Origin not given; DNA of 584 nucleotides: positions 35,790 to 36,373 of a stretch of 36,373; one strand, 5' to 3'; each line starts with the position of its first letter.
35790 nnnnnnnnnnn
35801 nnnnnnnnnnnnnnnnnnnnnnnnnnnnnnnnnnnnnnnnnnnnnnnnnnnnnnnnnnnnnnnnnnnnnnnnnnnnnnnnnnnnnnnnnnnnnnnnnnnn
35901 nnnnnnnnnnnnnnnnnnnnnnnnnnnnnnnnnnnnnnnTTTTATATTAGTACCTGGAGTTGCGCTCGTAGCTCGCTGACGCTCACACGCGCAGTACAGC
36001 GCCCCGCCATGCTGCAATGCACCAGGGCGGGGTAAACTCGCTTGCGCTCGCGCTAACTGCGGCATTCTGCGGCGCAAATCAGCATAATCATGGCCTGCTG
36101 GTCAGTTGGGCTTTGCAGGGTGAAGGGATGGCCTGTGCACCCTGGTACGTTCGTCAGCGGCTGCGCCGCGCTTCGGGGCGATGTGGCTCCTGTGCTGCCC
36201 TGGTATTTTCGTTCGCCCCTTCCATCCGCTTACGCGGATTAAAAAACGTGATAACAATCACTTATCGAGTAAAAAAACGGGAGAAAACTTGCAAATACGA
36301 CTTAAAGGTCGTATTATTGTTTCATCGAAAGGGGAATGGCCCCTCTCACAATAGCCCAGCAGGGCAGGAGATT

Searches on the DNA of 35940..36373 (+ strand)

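Call 53: search_dna_similar(query=window:35940-36373:+, collection=plasmids, mode=distant, max_rows=40, rows=spread)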
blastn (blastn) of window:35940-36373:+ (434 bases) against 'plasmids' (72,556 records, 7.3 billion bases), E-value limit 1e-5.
Records with a match: 1190; places in all: 3010; records where one place covers at least 80% of the query: 773.
Best place of each record, by identity: >=99% 310; 95-99% 131; 90-95% 326; 80-90% 346; 60-80% 77.
By first word of the organism name: Escherichia 887; Salmonella 122; Klebsiella 89; Shigella 39; Citrobacter 20; Enterobacter 9; Proteus 5; Morganella 4; Serratia 3; Providencia 3; and 7 more.
By predicted mobility (MOB-suite, as given by PLSDB): conjugative 1099; mobilizable 55; non-mobilizable 36.
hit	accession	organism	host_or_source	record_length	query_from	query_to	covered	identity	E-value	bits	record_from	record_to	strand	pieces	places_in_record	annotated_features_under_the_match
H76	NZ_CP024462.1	Klebsiella pneumoniae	Homo sapiens,sputum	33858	1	434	100%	100.0%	0e+0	783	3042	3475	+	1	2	none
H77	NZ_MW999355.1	Klebsiella pneumoniae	-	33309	1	434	100%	100.0%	0e+0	783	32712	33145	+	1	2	none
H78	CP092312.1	Salmonella enterica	-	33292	1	434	100%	100.0%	0e+0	783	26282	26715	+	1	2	none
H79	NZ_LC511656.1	Escherichia coli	Homo sapiens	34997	1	434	100%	100.0%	0e+0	783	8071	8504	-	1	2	none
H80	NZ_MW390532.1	Escherichia coli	-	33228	1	434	100%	100.0%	0e+0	783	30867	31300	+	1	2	none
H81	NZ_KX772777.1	Escherichia coli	-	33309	1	434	100%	100.0%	0e+0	783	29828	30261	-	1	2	none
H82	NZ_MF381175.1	Escherichia coli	-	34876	1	434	100%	100.0%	0e+0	783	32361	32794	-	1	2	none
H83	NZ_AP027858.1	Escherichia coli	Homo sapiens,whole organism,feces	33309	1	434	100%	100.0%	0e+0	783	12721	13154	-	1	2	none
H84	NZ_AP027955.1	Escherichia coli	-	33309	1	434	100%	100.0%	0e+0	783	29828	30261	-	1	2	none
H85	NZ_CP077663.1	Salmonella enterica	pure culture,chicken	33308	1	434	100%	99.8%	0e+0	779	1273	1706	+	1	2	none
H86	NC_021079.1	Klebsiella pneumoniae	-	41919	1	434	100%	98.8%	0e+0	761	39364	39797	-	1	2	hypothetical protein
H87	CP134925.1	Escherichia coli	Homo sapiens,blood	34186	1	434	100%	98.6%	0e+0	756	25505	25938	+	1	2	none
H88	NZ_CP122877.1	Escherichia coli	Sus scrofa,feces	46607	1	434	100%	98.2%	0e+0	747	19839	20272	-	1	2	none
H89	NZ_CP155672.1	Klebsiella pneumoniae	Homo sapiens,urine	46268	1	434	100%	96.3%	0e+0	700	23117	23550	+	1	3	hypothetical protein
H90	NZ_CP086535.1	Escherichia coli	Homo sapiens,stool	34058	20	434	96%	96.2%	0e+0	673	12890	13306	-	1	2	none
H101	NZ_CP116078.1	Escherichia coli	whole organism,ICU staff rectal swab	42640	7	408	93%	79.8%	7e-93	347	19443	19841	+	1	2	none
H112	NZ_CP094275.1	Klebsiella aerogenes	Homo sapiens,phlegm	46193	21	322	70%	73.7%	1e-39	171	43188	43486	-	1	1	hypothetical protein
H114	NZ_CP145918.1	Providencia huaxiensis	-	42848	20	144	29%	76.2%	1e-13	85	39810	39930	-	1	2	hypothetical protein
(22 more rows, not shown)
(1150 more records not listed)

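Call 70: get_annotated_region(hit=H101, flank=3500)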
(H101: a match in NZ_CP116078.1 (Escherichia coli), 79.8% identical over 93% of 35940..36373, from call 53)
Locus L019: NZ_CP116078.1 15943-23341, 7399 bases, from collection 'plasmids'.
description: Escherichia coli strain DETEC-S586 plasmid pDETEC49, complete sequence
organism: Escherichia coli (NCBI taxid 562)
taxonomy: Bacteria; Pseudomonadota; Gammaproteobacteria; Enterobacterales; Enterobacteriaceae; Escherichia; Escherichia coli
host: -; source: whole organism,ICU staff rectal swab; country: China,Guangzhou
typing (MOB-suite, as given by PLSDB): conjugative; replicon IncX4; relaxase MOBP; mating-pair formation MPF_T
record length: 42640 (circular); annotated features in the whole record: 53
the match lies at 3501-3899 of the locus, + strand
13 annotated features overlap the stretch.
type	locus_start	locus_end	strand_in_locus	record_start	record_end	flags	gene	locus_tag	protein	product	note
CDS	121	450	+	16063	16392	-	-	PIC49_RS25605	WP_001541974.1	type II toxin-antitoxin system RelE/ParE family toxin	-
CDS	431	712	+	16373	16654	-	-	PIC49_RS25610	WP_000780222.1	helix-turn-helix transcriptional regulator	-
CDS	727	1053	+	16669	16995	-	-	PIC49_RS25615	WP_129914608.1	DNA-binding protein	-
CDS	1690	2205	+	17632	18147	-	-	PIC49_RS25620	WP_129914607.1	J domain-containing protein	GO:0006457 - protein folding [Evidence IEA]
CDS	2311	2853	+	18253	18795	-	-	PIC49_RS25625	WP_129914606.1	hypothetical protein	-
CDS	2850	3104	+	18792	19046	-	-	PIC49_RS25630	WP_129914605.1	hypothetical protein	-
CDS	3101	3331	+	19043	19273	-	-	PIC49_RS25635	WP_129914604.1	XRE family transcriptional regulator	-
CDS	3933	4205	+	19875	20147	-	-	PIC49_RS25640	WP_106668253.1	hypothetical protein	-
CDS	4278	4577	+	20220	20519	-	-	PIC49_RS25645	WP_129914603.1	hypothetical protein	-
CDS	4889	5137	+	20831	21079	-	-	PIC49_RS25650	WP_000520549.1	type II toxin-antitoxin system HicA family toxin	-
CDS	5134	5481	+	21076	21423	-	-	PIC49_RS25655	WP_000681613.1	type II toxin-antitoxin system HicB family antitoxin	-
CDS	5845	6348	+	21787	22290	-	ddp1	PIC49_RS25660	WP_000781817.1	DNA distortion polypeptide 1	-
CDS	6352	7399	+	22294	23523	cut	taxC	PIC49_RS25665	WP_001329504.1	DNA relaxase/nickase TaxC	-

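Call 71: get_annotated_region(hit=H112, flank=3500)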
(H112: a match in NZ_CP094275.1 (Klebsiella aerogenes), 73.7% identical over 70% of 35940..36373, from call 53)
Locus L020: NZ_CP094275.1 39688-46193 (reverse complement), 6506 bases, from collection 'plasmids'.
description: Klebsiella aerogenes strain NY1688 plasmid pNY1688-3, complete sequence
organism: Klebsiella aerogenes (NCBI taxid 548)
taxonomy: Bacteria; Pseudomonadota; Gammaproteobacteria; Enterobacterales; Enterobacteriaceae; Klebsiella; Klebsiella aerogenes
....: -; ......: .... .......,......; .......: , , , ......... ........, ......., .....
typing (MOB-suite, as given by PLSDB): mobilizable; replicon IncU,IncX6; relaxase MOBP
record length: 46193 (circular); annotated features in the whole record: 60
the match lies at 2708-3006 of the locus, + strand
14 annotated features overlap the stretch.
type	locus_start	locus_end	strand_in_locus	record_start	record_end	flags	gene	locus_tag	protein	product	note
CDS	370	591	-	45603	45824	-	-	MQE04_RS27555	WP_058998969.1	hypothetical protein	-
CDS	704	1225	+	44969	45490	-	-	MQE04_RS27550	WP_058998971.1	J domain-containing protein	GO:0006457 - protein folding [Evidence IEA]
CDS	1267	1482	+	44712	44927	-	-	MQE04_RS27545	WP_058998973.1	hypothetical protein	-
CDS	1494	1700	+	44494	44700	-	-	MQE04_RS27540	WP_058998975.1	hypothetical protein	-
CDS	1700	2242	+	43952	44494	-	-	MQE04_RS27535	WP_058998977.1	hypothetical protein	-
CDS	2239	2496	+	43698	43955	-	-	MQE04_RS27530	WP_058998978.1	hypothetical protein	-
CDS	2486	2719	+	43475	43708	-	-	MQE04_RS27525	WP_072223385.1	hypothetical protein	-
CDS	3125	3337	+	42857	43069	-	-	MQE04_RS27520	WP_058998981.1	hypothetical protein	-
CDS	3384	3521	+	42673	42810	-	-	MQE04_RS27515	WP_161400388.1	hypothetical protein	-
CDS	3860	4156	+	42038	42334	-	-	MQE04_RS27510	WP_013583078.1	type II toxin-antitoxin system RelE/ParE family toxin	GO:0008219 - cell death [Evidence IEA]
CDS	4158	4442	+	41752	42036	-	-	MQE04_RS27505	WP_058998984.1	addiction module antidote protein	-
CDS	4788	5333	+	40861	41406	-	-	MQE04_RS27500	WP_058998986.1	hypothetical protein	-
CDS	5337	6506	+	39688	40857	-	mobP1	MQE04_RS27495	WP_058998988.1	MobP1 family relaxase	-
CDS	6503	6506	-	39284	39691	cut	-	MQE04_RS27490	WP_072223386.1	helix-turn-helix transcriptional regulator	-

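Call 72: get_annotated_region(hit=H114, flank=3500)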
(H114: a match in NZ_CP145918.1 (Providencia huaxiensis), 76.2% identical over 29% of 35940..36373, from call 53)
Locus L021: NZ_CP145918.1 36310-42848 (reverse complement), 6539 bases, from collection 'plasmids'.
description: Providencia huaxiensis strain Z7CR1848 plasmid pZ7CR1848_KPC-2, complete sequence
organism: Providencia huaxiensis (NCBI taxid 2027290)
taxonomy: Bacteria; Pseudomonadota; Gammaproteobacteria; Enterobacterales; Morganellaceae; Providencia; Providencia huaxiensis
host: -; source: -; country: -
typing (MOB-suite, as given by PLSDB): conjugative; replicon IncU; relaxase MOBP; mating-pair formation MPF_T
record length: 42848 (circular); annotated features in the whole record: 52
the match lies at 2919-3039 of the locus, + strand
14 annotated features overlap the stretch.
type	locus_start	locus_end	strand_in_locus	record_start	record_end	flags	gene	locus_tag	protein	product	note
CDS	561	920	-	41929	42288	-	-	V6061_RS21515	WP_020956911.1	hypothetical protein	-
CDS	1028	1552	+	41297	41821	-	-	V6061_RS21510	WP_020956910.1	DnaJ domain-containing protein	GO:0006457 - protein folding [Evidence IEA]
CDS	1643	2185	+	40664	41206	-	-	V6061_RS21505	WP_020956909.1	hypothetical protein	-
CDS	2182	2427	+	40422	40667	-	-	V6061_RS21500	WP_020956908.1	hypothetical protein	-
CDS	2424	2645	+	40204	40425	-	-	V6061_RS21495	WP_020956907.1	helix-turn-helix domain-containing protein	-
CDS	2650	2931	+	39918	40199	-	-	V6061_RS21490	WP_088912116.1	hypothetical protein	-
CDS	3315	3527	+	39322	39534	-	-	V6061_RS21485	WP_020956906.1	hypothetical protein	-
CDS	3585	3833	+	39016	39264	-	-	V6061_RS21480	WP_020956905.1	hypothetical protein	-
CDS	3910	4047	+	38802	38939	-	-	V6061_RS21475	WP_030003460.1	hypothetical protein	-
CDS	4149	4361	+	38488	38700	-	-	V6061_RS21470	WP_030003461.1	type II toxin-antitoxin system RelB family antitoxin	-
CDS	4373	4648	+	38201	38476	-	-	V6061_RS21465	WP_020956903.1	type II toxin-antitoxin system mRNA interferase toxin, RelE/StbE family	GO:0030541 - plasmid partitioning [Evidence IEA]; GO:0051290 - protein heterotetramerization [Evidence IEA]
CDS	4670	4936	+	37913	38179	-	-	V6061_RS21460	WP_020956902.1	hypothetical protein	-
CDS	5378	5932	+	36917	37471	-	ddp1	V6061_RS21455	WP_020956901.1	DNA distortion polypeptide 1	-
CDS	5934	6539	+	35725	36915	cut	mobP1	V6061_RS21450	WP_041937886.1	MobP1 family relaxase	-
